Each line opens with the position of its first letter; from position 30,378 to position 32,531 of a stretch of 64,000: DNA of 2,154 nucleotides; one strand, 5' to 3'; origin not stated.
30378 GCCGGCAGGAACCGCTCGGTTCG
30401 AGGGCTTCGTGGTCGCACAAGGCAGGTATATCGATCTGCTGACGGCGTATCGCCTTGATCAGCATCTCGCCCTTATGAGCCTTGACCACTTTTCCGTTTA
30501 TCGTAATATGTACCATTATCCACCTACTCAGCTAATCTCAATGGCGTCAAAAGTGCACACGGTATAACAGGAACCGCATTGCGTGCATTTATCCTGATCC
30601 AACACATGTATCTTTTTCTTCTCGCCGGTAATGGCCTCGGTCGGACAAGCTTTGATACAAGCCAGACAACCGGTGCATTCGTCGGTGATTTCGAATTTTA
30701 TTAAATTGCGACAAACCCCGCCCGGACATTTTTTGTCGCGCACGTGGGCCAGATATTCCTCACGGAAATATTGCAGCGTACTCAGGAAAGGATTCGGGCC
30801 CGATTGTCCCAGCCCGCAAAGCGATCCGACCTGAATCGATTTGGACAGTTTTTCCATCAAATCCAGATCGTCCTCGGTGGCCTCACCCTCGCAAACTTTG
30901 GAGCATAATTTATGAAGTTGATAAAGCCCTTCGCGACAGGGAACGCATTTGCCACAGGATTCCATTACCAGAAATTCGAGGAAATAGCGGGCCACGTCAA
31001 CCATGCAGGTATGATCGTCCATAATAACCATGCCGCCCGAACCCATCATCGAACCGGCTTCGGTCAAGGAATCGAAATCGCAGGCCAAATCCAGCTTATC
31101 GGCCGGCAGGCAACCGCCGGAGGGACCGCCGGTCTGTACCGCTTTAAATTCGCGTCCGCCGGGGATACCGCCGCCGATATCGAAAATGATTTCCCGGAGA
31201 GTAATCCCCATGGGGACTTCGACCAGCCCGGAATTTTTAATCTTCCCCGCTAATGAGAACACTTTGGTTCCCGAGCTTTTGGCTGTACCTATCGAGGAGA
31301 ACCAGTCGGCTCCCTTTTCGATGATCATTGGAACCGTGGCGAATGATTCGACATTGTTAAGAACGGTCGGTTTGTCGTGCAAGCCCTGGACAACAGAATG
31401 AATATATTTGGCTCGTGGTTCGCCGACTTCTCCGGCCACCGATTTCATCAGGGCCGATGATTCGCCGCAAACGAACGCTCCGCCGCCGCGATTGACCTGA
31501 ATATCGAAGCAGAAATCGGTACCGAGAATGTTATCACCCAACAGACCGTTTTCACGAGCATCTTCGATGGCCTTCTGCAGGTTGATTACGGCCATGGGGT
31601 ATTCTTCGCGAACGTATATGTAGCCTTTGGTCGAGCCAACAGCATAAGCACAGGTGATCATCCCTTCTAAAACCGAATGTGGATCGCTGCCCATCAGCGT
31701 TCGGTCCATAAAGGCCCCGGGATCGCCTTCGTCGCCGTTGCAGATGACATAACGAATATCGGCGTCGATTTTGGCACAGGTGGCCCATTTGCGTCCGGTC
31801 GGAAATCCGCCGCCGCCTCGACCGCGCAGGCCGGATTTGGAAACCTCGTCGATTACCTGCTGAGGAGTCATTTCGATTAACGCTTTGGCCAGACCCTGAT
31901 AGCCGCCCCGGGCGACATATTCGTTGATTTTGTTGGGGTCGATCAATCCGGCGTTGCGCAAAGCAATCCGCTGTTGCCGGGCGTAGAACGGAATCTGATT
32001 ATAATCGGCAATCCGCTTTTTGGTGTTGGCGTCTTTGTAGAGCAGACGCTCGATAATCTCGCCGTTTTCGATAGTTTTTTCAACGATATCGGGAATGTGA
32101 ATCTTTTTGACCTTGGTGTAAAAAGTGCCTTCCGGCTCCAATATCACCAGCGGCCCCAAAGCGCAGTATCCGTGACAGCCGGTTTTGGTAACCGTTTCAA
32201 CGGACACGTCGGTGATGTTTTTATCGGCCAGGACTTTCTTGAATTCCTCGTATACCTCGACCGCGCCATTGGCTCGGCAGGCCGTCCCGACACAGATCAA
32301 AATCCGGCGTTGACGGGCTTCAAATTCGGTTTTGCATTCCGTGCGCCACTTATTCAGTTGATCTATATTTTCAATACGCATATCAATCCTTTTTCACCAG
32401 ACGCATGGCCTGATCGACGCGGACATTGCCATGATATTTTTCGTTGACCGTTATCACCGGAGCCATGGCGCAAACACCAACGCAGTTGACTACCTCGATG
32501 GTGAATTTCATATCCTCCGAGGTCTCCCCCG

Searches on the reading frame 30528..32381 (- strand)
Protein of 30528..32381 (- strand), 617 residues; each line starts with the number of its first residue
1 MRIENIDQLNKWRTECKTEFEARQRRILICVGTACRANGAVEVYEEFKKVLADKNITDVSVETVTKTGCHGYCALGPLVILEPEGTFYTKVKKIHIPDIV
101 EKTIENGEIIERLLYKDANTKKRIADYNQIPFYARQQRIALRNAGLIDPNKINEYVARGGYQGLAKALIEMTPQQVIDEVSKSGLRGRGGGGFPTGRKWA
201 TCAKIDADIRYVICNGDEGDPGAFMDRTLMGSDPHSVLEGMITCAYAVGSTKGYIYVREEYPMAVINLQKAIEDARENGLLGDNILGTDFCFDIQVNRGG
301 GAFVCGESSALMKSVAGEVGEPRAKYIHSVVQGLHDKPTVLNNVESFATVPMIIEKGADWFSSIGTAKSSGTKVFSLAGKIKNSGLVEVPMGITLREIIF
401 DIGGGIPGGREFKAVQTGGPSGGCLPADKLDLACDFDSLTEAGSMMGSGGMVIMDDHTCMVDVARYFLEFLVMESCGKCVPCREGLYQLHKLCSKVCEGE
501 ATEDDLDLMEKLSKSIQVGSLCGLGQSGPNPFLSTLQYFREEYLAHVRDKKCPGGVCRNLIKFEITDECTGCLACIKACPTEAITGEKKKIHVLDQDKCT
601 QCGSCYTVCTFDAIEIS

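Call 65: search_protein_families(library=pfam, proteins=[window:30528-32381:-], max_evalue=0.001)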
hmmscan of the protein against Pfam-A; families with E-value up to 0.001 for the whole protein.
window:30528-32381:- (617 aa): 14 families
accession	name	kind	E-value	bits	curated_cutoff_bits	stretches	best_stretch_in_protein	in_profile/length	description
PF01512.22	Complex1_51K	-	9.9e-44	149.3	31.2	1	180-351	1-149/150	Nuo51 FMN-binding domain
PF10589.14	NADH_4Fe-4S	-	1.3e-30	105.6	23.5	1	462-546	1-85/85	NADH-ubiquinone oxidoreductase-F iron-sulfur binding region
PF00037.32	Fer4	-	9.3e-12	44.7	21.1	2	593-615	2-24/24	4Fe-4S binding domain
PF14697.11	Fer4_21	-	2.3e-08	34.5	35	1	567-615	6-58/59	4Fe-4S dicluster domain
PF12838.12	Fer4_7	-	2.9e-08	34.5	27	1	569-613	2-52/52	4Fe-4S dicluster domain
PF13237.11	Fer4_10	-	3.2e-08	33.8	25.5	1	566-609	6-52/53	4Fe-4S dicluster domain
PF01257.25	2Fe-2S_thioredx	-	8.8e-08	32.6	24.8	1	25-102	66-143/145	Thioredoxin-like [2Fe-2S] ferredoxin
PF13187.11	Fer4_9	-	1.9e-07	31.4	27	1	568-613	1-51/52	4Fe-4S dicluster domain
PF12797.12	Fer4_2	-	8.8e-06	25.8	24.5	1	593-610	4-21/22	4Fe-4S binding domain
PF12837.12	Fer4_6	-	1.8e-05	24.9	25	1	595-614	5-24/24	4Fe-4S binding domain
PF06999.17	Suc_Fer-like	-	2.8e-05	24.7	34.9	1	39-113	114-188/191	Sucrase/ferredoxin-like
PF10531.15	SLBB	-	0.00034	20.8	27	1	375-423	2-53/55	SLBB domain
PF13484.11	Fer4_16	-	0.00037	21.7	30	1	568-590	1-23/66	4Fe-4S double cluster binding domain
PF22461.2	SLBB_2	-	0.00052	20.5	27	0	375-430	3-60/79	SLBB domain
